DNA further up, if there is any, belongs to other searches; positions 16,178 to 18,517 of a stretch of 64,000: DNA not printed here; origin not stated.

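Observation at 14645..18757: Strong-promoter operon encoding a 104-aa helical protein and a 1240-aa lysine-rich, signal-less repeat protein next to the T4SS coupling-type ATPase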

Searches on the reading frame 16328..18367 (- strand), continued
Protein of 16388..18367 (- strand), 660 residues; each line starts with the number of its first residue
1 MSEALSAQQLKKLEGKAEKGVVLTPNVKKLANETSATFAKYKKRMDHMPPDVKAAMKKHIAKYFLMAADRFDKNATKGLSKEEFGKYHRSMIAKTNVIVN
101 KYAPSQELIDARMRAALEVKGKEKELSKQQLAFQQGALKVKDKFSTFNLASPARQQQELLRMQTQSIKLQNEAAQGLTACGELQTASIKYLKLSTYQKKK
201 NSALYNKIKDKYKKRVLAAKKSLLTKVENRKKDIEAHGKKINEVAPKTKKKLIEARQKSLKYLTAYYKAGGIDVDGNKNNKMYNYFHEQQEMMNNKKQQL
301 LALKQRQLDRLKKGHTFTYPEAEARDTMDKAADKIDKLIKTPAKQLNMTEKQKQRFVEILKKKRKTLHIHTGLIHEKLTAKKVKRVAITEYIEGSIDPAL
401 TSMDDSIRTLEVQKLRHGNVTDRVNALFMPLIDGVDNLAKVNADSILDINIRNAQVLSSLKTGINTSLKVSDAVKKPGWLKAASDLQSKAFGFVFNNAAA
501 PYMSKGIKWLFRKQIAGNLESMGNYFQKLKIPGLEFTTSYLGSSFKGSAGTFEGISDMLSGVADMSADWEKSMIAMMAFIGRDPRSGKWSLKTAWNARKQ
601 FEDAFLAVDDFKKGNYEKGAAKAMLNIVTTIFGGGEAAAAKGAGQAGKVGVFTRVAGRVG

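Call 70: find_encoding_contigs(protein=P0011, flank=10000, max_places=1)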
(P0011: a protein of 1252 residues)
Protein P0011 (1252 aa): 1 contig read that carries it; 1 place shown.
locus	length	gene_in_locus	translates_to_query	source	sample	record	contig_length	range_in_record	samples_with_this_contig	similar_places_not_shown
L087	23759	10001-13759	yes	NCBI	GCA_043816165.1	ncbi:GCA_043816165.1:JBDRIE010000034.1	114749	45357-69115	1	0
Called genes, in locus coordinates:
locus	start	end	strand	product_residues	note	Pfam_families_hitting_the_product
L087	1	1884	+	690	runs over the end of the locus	PF22745:Nlig-Ia, PF01653:DNA_ligase_aden, PF03120:OB_DNA_ligase, PF03119:DNA_ligase_ZBD, PF12826:HHH_2 (faint), PF00533:BRCT, PF12738:PTCB-BRCT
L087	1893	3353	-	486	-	PF05496:RuvB_N (faint), PF13177:DNA_pol3_delta2, PF00004:AAA, PF07728:AAA_5 (weak), PF22608:DNAX_ATPase_lid (weak), PF21960:RCF1-5-like_lid (weak), PF12169:DNA_pol3_gamma3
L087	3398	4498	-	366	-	PF13439:Glyco_transf_4, PF00534:Glycos_transf_1, PF13692:Glyco_trans_1_4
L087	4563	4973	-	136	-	-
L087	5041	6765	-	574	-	PF14716:HHH_8, PF14520:HHH_5 (faint), PF14792:DNA_pol_B_palm (weak), PF14791:DNA_pol_B_thumb, PF02811:PHP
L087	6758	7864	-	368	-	PF13439:Glyco_transf_4, PF20706:GT4-conflict, PF00534:Glycos_transf_1, PF13692:Glyco_trans_1_4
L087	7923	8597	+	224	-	PF18912:DZR_2, PF00156:Pribosyltran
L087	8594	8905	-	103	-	-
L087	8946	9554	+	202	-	PF00702:Hydrolase, PF09419:PGP_phosphatase, PF13419:HAD_2 (weak), PF13242:Hydrolase_like (weak)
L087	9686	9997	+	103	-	-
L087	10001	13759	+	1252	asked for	PF00990:GGDEF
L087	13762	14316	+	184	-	-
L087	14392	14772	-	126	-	-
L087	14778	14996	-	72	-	-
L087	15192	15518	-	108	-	PF13599:Pentapeptide_4 (faint)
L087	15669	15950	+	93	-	-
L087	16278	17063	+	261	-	-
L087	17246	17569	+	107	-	-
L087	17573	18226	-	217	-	-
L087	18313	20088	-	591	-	-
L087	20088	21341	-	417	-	PF11104:PilM_2 (faint), PF06277:EutA (weak), PF14450:FtsA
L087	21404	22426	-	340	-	PF02388:FemAB, PF13480:Acetyltransf_6, PF02388:FemAB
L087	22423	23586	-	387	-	PF01041:DegT_DnrJ_EryC1, PF00266:Aminotran_5 (weak), PF01053:Cys_Met_Meta_PP (weak), PF01041:DegT_DnrJ_EryC1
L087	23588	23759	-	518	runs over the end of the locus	PF08245:Mur_ligase_M, PF02875:Mur_ligase_C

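Call 71: find_encoding_contigs(protein=P0015, flank=10000, max_places=1)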
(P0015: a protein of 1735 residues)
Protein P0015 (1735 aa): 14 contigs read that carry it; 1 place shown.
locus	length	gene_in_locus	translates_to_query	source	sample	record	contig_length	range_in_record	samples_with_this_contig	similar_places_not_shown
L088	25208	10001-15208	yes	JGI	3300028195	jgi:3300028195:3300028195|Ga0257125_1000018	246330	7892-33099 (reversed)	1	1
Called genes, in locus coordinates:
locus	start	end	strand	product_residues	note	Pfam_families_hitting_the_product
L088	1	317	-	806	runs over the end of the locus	PF09250:Prim-Pol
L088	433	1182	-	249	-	-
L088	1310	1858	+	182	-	PF05656:DUF805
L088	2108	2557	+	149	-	-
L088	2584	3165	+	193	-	PF13328:HD_4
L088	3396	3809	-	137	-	-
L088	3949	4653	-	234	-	-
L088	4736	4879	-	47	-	-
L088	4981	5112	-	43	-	-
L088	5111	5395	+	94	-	-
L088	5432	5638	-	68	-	-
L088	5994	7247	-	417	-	PF00376:MerR, PF12728:HTH_17, PF13411:MerR_1, PF03602:Cons_hypoth95 (weak), PF00145:DNA_methylase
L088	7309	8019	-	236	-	PF09553:RE_Eco47II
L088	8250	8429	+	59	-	-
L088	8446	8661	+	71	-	-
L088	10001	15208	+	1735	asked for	-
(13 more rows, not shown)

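Call 78: search_protein_families(library=padloc, proteins=[P0006, P0015, P0023, P0011, L084:13177-13716:+, L085:6911-7450:+, L087:13762-14316:+], max_evalue=0.01)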
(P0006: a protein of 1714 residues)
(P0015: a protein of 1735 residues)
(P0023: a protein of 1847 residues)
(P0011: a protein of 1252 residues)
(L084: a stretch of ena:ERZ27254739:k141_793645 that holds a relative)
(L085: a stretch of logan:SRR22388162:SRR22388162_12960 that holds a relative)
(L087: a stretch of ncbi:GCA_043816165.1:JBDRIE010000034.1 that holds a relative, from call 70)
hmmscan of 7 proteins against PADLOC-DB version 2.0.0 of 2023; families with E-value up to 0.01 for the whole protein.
P0006 (1714 aa): 0 families

P0015 (1735 aa): 0 families

P0023 (1847 aa): 1 family
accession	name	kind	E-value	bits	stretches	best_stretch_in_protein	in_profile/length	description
PDLC04138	mad6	-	0.0011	15.9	1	1630-1696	437-504/659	mads_6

P0011 (1252 aa): 0 families

L084:13177-13716:+ (179 aa): 0 families

L085:6911-7450:+ (179 aa): 0 families

L087:13762-14316:+ (184 aa): 0 families

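Call 81: fold_search(model_id=the predicted structure, library=viral)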
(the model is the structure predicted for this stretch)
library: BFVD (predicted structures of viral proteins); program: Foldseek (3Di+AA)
matches with E <= 10: 182; with E <= 0.001: 0
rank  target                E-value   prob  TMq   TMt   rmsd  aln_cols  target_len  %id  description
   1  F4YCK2                1.0e-02  0.80  0.16  0.12  41.9       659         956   11  (no name in the UniProt tables at hand)
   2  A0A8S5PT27            1.4e-02  0.23  0.10  0.07  60.8       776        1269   11  Chromosome segregation ATPase [Siphoviridae sp. ct96x5]
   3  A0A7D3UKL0            4.2e-02  0.35  0.11  0.10  41.8       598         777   13  (no name in the UniProt tables at hand)
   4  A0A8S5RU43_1          4.5e-02  0.18  0.08  0.05  40.0       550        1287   13  (no name in the UniProt tables at hand)
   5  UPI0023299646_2       6.7e-02  0.30  0.11  0.08  68.1       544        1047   10  (no name look-up for this kind of identifier)
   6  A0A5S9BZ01            9.1e-02  0.28  0.13  0.08  57.2       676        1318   11  DNA repair exonuclease [Tenacibaculum phage PTm1]
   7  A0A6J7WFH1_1          1.0e-01  0.15  0.13  0.11  35.2       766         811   12  Uncharacterized protein [uncultured Caudovirales phage]
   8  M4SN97                1.3e-01  0.30  0.13  0.12  43.6       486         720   12  Putative nucleoside triphosphate hydrolase [Cellulophaga phage phiST]
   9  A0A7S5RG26            1.3e-01  0.14  0.09  0.08  54.9       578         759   11  (no name in the UniProt tables at hand)
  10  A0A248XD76            1.4e-01  0.14  0.08  0.05  43.0       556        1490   11  Putative tail tape measure protein [Klebsiella phage YMC16/01/N133_KPN_BP]
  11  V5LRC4                1.6e-01  0.11  0.07  0.10  79.2       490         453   13  (no name in the UniProt tables at hand)
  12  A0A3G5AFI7            1.6e-01  0.07  0.07  0.06  63.9       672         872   11  DNA double-stranded break repair ATPase [Solivirus sp.]
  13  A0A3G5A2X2            1.7e-01  0.10  0.09  0.05  40.1       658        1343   12  DNA repair exonuclease [Harvfovirus sp.]
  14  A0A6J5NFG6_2          1.9e-01  0.14  0.10  0.06  63.8       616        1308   11  Phage tail tape measure protein [uncultured Caudovirales phage]
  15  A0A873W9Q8            2.4e-01  0.15  0.11  0.13  48.0       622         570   13  (no name in the UniProt tables at hand)
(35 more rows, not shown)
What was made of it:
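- On Phage tail tape-measure protein: Foldseek viral hits are non-significant (call 81).
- Tape-measure proteins appear among non-significant Foldseek hits (E 0.14-0.45; call 81).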

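Call 89: list_cluster_members(proteins=[P0007, P0012, P0017, P0024, P0029, P0033, P0044, P0046, P0061, P0088])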
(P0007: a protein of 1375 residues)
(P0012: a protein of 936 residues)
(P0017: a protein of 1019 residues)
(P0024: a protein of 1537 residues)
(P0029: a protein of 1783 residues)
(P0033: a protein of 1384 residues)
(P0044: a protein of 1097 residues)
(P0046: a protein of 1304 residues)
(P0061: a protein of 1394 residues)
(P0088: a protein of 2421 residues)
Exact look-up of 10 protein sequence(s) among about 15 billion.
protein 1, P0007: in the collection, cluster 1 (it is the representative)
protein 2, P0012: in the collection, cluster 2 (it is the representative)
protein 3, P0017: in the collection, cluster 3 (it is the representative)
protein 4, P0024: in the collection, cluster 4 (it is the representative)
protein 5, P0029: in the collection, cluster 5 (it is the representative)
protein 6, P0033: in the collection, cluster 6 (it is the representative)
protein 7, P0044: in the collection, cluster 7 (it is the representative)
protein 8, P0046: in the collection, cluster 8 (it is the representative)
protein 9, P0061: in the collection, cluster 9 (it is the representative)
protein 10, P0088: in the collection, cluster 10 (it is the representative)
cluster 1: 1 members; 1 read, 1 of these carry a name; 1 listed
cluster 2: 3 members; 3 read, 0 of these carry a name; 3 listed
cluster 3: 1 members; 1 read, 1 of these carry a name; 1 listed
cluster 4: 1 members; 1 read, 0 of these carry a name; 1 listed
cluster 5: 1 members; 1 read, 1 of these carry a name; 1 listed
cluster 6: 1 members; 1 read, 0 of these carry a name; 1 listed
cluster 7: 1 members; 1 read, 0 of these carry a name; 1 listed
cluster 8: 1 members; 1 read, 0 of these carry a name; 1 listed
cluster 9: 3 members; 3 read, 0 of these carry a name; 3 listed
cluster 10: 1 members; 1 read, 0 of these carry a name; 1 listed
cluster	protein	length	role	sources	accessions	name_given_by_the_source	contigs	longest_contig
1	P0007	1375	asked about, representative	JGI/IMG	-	hypothetical protein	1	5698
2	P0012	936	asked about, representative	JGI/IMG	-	-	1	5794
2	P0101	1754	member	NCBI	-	-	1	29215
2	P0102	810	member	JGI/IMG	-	-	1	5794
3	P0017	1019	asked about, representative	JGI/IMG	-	hypothetical protein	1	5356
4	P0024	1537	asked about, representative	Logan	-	-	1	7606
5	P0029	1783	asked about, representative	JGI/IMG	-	hypothetical protein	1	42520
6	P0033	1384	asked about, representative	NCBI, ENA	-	-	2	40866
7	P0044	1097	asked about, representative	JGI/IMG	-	-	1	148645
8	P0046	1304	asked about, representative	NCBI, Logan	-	-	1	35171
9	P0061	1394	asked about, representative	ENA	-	-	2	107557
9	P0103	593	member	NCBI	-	-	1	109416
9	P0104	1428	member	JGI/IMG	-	-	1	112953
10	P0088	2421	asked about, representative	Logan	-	-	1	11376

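Call 91: find_encoding_contigs(protein=P0044, flank=8000, max_places=1)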
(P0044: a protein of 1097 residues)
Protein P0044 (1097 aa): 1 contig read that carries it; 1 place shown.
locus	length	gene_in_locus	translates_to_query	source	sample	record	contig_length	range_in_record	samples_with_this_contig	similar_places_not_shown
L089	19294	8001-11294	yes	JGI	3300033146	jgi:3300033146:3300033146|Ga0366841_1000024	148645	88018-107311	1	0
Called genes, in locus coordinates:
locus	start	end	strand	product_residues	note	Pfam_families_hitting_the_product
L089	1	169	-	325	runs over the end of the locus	PF03734:YkuD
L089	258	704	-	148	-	PF22811:Zn_ribbon_NrdR, PF03477:ATP-cone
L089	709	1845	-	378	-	PF01966:HD, PF13286:HD_assoc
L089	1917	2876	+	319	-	PF02899:Phage_int_SAM_1, PF13495:Phage_int_SAM_4, PF00589:Phage_integrase, PF22823:MrpR_C_cat (weak)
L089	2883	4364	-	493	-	PF01943:Polysacc_synt, PF13440:Polysacc_synt_3, PF01554:MatE (weak)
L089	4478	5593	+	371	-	PF03462:PCRF, PF00472:RF-1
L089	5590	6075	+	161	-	PF01327:Pep_deformylase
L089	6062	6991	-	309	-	PF02388:FemAB, PF13480:Acetyltransf_6, PF02388:FemAB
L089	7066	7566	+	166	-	-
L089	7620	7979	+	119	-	-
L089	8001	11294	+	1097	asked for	-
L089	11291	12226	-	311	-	-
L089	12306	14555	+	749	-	-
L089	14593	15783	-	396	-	PF00091:Tubulin, PF12327:FtsZ_C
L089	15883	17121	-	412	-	PF11104:PilM_2 (faint), PF02491:SHS2_FTSA, PF06277:EutA (weak), PF06723:MreB_Mbl, PF14450:FtsA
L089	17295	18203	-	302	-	PF02739:5_3_exonuc_N, PF01367:5_3_exonuc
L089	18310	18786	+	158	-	-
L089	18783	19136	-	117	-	PF18895:T4SS_pilin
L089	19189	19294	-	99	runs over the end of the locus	PF13083:KH_KhpA-B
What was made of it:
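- A T4SS_pilin gene lies 7.5 kb from one cassette, in L089 (call 91).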

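Call 92: find_encoding_contigs(protein=P0033, flank=8000, max_places=1)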
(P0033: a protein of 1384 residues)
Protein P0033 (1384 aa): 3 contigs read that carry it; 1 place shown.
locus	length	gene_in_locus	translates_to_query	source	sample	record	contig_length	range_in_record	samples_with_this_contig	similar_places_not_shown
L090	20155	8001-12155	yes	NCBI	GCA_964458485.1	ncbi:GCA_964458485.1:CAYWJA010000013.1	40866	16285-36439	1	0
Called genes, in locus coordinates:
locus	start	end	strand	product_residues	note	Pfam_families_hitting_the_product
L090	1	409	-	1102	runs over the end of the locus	PF00932:LTD, PF00565:SNase, PF00932:LTD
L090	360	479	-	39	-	-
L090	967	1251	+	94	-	-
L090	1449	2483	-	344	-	PF13367:PrsW-protease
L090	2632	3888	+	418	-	PF00275:EPSP_synthase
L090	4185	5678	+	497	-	PF00648:Peptidase_C2 (faint), PF00498:FHA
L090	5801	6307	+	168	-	-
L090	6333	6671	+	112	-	-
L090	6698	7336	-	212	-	-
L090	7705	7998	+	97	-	-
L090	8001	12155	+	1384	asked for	-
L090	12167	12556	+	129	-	-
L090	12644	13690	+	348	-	PF02912:Phe_tRNA-synt_N, PF01409:tRNA-synt_2d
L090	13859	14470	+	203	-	PF00395:SLH, PF11611:DUF4352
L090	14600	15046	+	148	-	PF02502:LacAB_rpiB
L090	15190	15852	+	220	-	PF00834:Ribul_P_3_epim, PF00215:OMPdecase (weak)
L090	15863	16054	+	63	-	-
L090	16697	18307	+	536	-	PF03009:GDPD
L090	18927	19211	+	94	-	-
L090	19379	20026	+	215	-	PF00005:ABC_tran, PF13304:AAA_21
